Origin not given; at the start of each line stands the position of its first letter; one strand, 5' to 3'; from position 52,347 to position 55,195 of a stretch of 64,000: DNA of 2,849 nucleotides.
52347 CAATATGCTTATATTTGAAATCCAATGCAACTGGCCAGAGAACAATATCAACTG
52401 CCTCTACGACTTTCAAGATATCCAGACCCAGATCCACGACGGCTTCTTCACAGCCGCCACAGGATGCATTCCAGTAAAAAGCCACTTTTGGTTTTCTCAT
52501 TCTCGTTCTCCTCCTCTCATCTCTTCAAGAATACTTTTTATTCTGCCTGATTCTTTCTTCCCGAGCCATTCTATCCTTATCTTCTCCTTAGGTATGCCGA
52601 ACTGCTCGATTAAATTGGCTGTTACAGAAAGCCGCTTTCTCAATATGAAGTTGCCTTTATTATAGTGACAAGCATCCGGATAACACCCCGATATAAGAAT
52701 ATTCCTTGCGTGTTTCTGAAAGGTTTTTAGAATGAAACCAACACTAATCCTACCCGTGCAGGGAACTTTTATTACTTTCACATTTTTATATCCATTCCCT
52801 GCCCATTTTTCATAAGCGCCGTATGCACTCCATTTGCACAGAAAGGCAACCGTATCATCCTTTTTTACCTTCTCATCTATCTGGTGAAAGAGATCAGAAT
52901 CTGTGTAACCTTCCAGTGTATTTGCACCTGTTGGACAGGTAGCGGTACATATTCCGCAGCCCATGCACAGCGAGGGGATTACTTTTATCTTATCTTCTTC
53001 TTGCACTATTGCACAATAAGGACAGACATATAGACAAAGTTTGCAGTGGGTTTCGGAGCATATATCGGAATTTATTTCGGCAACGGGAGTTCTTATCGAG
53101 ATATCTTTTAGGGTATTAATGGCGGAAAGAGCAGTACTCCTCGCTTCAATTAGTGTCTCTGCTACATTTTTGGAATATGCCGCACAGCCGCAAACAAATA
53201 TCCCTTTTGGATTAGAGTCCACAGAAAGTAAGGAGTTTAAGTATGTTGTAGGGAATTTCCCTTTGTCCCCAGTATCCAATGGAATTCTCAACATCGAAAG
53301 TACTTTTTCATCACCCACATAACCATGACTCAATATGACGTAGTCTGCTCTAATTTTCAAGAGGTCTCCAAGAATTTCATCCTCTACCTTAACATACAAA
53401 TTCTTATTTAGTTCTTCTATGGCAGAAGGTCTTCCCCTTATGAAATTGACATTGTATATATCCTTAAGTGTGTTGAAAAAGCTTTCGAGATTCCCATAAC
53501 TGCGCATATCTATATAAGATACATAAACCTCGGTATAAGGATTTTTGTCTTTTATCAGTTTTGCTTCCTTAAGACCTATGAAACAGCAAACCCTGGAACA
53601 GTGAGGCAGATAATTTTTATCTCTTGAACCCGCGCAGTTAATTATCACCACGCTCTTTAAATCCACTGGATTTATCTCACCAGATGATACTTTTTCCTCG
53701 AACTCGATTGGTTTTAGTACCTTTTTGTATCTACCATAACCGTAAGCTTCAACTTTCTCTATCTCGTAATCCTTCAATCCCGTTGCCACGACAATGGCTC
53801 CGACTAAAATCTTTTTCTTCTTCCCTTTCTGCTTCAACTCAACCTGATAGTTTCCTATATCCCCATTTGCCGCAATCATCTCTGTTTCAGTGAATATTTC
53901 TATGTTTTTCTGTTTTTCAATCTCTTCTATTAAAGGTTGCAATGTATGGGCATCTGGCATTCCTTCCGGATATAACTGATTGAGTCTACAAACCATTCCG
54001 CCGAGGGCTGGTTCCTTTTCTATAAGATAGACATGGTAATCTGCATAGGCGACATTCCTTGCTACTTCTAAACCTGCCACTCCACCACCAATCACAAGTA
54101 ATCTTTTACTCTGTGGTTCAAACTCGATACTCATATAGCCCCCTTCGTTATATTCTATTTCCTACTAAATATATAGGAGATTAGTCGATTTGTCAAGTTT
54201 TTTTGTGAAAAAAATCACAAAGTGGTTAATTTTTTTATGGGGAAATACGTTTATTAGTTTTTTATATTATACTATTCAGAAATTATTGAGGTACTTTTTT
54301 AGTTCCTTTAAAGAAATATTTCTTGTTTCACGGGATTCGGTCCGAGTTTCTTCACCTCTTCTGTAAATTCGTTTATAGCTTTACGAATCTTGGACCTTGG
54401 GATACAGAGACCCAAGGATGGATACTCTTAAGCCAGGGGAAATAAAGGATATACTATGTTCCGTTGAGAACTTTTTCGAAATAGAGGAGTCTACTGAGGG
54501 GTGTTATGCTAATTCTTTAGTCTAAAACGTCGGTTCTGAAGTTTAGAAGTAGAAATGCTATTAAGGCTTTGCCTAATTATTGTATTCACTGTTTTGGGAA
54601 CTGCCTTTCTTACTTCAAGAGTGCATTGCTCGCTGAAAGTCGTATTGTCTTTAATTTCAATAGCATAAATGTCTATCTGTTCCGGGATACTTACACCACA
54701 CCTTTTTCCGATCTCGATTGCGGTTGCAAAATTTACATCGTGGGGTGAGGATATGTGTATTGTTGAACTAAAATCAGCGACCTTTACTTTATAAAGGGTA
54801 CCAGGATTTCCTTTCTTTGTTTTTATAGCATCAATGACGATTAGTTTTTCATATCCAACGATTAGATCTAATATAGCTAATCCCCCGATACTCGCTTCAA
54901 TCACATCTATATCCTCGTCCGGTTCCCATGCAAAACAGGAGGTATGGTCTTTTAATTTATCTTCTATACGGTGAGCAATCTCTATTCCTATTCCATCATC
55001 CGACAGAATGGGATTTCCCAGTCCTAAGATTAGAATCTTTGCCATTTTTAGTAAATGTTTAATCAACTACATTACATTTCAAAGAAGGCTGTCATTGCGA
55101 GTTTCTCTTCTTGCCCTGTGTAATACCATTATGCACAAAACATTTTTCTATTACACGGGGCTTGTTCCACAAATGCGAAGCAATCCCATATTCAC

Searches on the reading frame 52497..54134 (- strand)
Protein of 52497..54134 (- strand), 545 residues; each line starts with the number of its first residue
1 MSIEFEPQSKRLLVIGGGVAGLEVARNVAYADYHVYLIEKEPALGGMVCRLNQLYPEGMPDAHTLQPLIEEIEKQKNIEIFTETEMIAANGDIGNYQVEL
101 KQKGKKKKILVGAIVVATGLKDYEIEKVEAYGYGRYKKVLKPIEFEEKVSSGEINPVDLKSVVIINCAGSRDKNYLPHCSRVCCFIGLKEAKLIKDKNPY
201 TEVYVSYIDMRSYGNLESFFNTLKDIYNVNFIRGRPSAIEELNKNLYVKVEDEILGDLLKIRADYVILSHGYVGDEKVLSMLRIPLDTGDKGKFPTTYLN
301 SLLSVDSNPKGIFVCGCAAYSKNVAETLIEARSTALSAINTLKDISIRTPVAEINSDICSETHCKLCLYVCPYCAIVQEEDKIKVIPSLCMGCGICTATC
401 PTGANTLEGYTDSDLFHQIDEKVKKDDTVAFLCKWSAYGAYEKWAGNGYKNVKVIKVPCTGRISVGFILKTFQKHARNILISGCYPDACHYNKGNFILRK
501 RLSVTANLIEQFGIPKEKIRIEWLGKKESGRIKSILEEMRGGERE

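Call 77: search_protein_families(library=pfam, proteins=[window:52497-54134:-], max_evalue=0.00001)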
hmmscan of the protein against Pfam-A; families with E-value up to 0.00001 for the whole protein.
window:52497-54134:- (545 aa): 2 families
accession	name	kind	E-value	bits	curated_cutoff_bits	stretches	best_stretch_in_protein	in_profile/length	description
PF02662.21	FlpD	-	1.7e-28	99.5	22.3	1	429-540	2-116/123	Methyl-viologen-reducing hydrogenase, delta subunit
PF07992.20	Pyr_redox_2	-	7.9e-14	52.2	26.1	1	11-129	2-117/291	Pyridine nucleotide-disulphide oxidoreductase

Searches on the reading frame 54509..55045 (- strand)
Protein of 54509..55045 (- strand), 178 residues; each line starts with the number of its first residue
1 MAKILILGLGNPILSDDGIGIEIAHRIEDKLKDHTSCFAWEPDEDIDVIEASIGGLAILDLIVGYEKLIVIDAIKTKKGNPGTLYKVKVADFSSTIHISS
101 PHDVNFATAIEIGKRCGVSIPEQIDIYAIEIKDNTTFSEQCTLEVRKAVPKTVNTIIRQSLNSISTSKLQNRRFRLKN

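Call 57: search_protein_families(library=ncbifam, proteins=[window:54509-55045:-], max_evalue=0.00001)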
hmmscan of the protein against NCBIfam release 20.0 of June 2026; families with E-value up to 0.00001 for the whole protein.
window:54509-55045:- (178 aa): 6 families
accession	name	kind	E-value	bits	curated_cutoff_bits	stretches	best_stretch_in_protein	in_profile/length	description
TIGR00072.1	hydrog_prot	superfamily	1.6e-28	99.5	47.45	1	5-158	1-143/145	hydrogenase maturation protease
NF045519.1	NiFeSe_H2_mat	exception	1.2e-16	60.9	190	1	3-163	2-149/152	NiFeSe hydrogenase maturation protease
TIGR00140.1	hupD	subfamily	1.2e-15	57.7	151.8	1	4-159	1-146/151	HyaD/HybD family hydrogenase maturation endopeptidase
NF007777.0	PRK10466.1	equivalog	2.6e-12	46.8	190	1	3-128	2-118/164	HyaD/HybD family hydrogenase maturation endopeptidase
TIGR00130.1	frhD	equivalog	1.1e-11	45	134.95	1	2-159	3-150/153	coenzyme F420-reducing hydrogenase, FrhD protein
NF007616.0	PRK10264.1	equivalog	4.9e-06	26.3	261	1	3-86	5-78/195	hydrogenase 1 maturation protease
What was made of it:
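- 54509..55045 (-): HycI-type hydrogenase maturation protease (178 aa), 256 nt downstream of mvhA1. TIGR00072 E 2e-28 (call 57).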
